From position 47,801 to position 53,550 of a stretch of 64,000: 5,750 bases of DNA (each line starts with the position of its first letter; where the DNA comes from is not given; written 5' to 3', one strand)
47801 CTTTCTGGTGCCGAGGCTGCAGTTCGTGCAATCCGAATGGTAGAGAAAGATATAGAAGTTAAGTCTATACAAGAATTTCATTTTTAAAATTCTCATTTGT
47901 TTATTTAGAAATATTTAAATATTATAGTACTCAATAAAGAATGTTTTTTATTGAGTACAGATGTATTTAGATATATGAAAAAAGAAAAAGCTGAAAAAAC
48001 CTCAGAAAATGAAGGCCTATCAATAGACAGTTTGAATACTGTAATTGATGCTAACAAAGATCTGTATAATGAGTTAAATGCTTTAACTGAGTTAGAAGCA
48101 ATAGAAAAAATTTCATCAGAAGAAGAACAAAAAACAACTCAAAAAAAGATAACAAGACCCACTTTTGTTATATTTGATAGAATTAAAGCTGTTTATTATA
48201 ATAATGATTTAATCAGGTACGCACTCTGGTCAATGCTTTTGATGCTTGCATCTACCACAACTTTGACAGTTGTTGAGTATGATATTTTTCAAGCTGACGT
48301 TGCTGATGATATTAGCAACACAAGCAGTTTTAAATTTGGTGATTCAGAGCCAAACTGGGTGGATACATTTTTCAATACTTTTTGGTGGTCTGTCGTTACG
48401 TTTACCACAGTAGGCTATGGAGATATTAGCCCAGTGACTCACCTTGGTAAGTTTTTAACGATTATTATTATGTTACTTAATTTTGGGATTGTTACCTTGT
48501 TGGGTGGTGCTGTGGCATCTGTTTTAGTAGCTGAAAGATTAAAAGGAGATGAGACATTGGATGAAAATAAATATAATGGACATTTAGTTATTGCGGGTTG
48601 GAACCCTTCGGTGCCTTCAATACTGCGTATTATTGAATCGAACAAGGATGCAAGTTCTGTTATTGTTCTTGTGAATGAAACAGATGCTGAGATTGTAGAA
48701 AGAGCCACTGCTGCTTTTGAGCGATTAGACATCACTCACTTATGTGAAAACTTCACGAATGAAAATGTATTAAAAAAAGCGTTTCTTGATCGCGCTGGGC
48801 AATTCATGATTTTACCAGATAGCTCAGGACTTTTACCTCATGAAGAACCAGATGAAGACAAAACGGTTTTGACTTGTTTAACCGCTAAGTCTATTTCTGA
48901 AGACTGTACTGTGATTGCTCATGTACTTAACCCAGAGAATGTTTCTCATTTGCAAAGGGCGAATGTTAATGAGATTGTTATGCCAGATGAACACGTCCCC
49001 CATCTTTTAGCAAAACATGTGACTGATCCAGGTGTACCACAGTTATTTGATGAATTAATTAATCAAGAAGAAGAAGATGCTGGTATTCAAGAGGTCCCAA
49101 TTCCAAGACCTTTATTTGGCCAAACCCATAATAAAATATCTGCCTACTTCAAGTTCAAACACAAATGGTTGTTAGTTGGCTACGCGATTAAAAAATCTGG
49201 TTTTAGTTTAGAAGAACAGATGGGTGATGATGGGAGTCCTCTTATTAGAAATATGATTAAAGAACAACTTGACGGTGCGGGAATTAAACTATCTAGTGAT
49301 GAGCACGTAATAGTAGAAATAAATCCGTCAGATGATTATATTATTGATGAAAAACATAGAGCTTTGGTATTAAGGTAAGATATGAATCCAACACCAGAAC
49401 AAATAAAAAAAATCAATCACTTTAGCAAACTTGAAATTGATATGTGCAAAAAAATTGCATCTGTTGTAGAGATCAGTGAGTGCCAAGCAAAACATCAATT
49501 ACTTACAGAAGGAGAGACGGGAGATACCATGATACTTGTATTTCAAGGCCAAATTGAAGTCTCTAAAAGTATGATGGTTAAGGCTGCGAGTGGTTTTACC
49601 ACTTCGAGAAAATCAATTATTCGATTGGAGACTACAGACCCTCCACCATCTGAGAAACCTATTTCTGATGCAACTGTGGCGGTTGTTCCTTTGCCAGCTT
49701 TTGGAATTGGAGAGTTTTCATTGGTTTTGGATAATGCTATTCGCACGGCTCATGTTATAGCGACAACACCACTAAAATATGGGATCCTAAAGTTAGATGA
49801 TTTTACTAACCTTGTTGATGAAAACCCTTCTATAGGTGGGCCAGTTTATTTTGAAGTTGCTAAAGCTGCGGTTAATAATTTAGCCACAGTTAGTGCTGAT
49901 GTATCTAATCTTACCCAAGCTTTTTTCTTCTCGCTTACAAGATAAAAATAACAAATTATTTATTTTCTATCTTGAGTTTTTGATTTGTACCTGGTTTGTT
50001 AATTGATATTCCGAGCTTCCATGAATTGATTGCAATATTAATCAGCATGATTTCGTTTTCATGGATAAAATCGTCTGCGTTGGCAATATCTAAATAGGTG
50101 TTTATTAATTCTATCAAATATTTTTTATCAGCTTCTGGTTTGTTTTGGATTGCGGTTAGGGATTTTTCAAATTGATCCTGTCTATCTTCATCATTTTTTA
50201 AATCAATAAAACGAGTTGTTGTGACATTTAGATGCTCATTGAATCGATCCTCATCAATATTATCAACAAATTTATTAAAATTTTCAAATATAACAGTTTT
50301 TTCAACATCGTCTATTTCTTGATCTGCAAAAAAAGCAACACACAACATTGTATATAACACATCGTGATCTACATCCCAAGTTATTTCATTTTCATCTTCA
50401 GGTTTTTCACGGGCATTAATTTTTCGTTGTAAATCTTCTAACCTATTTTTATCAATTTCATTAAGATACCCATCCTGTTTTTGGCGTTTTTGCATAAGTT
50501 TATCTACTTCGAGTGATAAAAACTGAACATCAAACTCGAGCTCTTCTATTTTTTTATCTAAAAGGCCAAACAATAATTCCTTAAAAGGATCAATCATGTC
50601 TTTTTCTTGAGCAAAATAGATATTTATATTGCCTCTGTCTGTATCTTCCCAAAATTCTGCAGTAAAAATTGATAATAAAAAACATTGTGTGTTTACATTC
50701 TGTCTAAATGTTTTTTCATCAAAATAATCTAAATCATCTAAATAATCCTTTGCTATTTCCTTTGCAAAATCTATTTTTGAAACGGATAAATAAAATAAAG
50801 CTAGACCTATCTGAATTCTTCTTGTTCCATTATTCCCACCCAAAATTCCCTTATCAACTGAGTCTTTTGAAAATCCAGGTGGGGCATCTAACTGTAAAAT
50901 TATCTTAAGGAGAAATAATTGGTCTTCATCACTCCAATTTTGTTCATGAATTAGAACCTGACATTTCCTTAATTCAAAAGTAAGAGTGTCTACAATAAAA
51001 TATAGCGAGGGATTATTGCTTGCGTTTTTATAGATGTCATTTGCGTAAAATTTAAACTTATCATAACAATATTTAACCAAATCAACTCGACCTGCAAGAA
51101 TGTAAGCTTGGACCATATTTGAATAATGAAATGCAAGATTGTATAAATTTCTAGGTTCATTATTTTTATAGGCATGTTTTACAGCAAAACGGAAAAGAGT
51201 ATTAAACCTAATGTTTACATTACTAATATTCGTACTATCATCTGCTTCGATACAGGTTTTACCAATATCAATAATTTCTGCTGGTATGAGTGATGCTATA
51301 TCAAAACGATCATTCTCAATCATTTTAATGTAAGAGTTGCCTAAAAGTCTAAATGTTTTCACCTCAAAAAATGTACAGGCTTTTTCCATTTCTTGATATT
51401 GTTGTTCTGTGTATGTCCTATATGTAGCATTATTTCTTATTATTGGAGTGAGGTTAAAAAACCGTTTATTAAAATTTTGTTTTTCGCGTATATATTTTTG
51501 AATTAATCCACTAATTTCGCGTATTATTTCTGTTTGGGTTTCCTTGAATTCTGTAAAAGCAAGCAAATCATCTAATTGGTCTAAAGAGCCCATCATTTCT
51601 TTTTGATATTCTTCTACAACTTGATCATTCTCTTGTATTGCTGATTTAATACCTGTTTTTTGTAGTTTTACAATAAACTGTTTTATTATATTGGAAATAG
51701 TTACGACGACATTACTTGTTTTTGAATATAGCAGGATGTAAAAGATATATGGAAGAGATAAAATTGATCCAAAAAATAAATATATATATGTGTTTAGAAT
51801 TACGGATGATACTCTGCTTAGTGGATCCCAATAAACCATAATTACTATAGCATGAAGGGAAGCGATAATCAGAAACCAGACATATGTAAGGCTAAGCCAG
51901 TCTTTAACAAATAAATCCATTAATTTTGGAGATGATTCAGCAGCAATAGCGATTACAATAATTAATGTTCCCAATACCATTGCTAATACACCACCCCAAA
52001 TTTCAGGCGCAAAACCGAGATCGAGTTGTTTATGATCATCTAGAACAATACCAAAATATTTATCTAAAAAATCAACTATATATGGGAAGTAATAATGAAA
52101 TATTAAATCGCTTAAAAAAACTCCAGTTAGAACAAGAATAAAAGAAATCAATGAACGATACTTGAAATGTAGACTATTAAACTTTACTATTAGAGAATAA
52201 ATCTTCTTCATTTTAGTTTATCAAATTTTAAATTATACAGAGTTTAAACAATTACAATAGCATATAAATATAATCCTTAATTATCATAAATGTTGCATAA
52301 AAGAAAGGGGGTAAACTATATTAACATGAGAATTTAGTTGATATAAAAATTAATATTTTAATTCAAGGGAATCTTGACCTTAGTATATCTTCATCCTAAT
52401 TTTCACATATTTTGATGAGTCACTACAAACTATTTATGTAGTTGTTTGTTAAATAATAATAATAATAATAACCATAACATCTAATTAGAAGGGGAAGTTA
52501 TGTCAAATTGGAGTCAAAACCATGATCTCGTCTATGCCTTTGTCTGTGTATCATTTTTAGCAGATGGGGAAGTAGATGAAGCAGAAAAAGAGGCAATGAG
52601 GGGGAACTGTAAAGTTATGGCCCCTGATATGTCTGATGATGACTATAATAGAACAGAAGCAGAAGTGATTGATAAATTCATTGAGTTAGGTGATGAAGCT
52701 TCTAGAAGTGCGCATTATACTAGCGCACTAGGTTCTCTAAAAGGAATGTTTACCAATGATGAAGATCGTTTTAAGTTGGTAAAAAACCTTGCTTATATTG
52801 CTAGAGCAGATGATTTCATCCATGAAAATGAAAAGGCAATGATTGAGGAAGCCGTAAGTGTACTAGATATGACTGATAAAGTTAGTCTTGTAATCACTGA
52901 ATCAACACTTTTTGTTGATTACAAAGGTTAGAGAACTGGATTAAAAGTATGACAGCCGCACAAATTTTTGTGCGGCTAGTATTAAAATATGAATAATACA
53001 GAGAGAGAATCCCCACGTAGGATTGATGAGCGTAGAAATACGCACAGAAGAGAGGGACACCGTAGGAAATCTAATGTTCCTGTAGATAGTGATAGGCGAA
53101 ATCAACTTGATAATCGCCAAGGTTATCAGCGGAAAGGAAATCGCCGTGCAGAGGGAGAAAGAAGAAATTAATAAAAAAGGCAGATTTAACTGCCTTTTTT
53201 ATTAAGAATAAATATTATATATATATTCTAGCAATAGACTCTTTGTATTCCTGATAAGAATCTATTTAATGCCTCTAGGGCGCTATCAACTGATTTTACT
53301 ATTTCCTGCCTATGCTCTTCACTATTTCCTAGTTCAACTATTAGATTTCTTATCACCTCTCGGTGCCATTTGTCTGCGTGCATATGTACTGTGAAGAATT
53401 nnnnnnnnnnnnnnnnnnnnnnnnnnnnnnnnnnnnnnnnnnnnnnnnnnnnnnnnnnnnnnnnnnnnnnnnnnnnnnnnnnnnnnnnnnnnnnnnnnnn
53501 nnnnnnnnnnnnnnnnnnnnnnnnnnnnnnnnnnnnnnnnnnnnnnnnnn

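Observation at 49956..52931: Divergent pair of genes sharing a TerB-like domain: a 751-aa four-TM protein and a free 143-aa copy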

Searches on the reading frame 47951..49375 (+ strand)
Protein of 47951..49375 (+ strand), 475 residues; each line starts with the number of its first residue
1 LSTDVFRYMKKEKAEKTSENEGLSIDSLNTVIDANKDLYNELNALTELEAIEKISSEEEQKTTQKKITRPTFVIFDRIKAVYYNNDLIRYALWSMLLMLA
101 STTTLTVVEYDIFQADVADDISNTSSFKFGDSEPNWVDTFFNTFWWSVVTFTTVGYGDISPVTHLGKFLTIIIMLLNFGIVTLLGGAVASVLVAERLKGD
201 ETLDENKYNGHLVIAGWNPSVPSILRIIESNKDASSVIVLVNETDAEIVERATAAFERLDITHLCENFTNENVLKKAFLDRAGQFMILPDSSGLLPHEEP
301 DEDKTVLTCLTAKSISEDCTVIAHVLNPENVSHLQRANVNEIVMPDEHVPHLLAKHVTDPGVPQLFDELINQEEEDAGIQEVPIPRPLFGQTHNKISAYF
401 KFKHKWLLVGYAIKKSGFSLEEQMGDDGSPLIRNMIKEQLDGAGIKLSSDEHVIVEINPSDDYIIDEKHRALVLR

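Call 4: search_protein_families(library=pfam, proteins=[window:47951-49375:+], max_evalue=1)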
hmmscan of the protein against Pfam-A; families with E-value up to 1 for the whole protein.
window:47951-49375:+ (475 aa): 4 families
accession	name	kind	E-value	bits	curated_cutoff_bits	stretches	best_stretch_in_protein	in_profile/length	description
PF07885.22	Ion_trans_2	-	1.8e-14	53.8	22.5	1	129-192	16-77/79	Ion channel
PF02254.24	TrkA_N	-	8e-11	42.7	23.8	1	213-345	2-116/116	TrkA-N domain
PF00520.37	Ion_trans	-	2.8e-07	30.5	25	1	131-190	165-231/241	Ion transport protein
PF09868.14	DUF2095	-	0.0095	16.4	25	1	194-250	41-96/129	Uncharacterized protein conserved in archaea (DUF2095)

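Call 6: search_protein_families(library=ncbifam, proteins=[window:47951-49375:+], max_evalue=0.1)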
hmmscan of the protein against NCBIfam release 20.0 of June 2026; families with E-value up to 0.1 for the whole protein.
window:47951-49375:+ (475 aa): 2 families
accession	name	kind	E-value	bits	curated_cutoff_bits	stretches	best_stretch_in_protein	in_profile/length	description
NF007828.0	PRK10537.1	equivalog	6.6e-14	51.7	425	1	137-359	176-380/403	voltage-gated potassium channel protein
NF040645.1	K_channel_Meth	equivalog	1.4e-08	34.8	300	1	137-182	154-200/203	hyperpolarization-activated voltage-gated potassium channel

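Call 18: search_protein_families(library=padloc, proteins=[window:47951-49375:+], max_evalue=0.1)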
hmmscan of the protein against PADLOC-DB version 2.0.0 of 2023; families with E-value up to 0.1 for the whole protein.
window:47951-49375:+ (475 aa): 0 families

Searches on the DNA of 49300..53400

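Call 78: search_rna_families(source=window, start=49300, end=53400, threshold=evalue, max_evalue=5)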
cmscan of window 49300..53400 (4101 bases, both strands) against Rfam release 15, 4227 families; matches with E-value up to 5: 1.
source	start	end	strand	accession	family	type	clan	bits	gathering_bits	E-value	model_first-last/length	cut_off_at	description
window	52955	53004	+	RF00026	U6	Gene; snRNA; splicing;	CL00009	18.5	44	0.33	1-45/105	no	U6 spliceosomal RNA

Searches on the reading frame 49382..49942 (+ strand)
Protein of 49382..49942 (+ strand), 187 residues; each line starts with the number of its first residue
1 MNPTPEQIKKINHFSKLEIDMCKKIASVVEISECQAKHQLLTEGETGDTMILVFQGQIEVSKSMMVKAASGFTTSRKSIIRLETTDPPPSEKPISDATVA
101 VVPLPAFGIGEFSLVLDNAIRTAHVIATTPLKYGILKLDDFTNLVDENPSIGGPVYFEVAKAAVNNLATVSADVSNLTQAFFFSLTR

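Call 4: search_protein_families(library=pfam, proteins=[window:49382-49942:+], max_evalue=1)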
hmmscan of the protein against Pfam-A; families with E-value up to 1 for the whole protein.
window:49382-49942:+ (187 aa): 1 family
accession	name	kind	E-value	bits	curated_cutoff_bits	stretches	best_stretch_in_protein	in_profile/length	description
PF00027.35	cNMP_binding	-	6.6e-05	23.3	27.5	1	109-148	51-89/89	Cyclic nucleotide-binding domain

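Call 6: search_protein_families(library=ncbifam, proteins=[window:49382-49942:+], max_evalue=0.1)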
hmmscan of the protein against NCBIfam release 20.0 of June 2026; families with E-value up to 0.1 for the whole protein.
window:49382-49942:+ (187 aa): 5 families
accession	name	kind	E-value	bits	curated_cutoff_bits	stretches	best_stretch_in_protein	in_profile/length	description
NF008732.0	PRK11753.1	equivalog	0.00094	18.7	266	0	22-60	16-54/214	cAMP-activated global transcriptional regulator CRP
NF058543.1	ActPatMycb56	equivalog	0.0078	15.1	460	0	14-63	4-53/317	acetyltransferase Pat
TIGR01822.1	2am3keto_CoA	equivalog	0.029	13.3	493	1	19-82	193-259/393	glycine C-acetyltransferase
NF041163.2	encap_f2b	equivalog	0.041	13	400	1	4-62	69-128/450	family 2B encapsulin nanocompartment shell protein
NF006901.0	PRK09392.1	equivalog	0.07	12.4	211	0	6-64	7-65/236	transcriptional activator FtrB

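Call 18: search_protein_families(library=padloc, proteins=[window:49382-49942:+], max_evalue=0.1)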
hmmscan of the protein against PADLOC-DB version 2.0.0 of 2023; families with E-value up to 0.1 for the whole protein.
window:49382-49942:+ (187 aa): 4 families
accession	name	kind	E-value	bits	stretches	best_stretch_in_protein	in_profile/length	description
PDLC00731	Effector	-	1.5e-06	25.4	2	109-152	87-130/306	TIR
PDLC02371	PycTIR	-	2.9e-05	21.6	1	109-163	84-138/288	-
PDLC00732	Effector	-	0.00045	17.2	0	20-60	27-67/301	TIR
PDLC00734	PycC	-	0.047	10.8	0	21-63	25-69/374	Pycsar cyclase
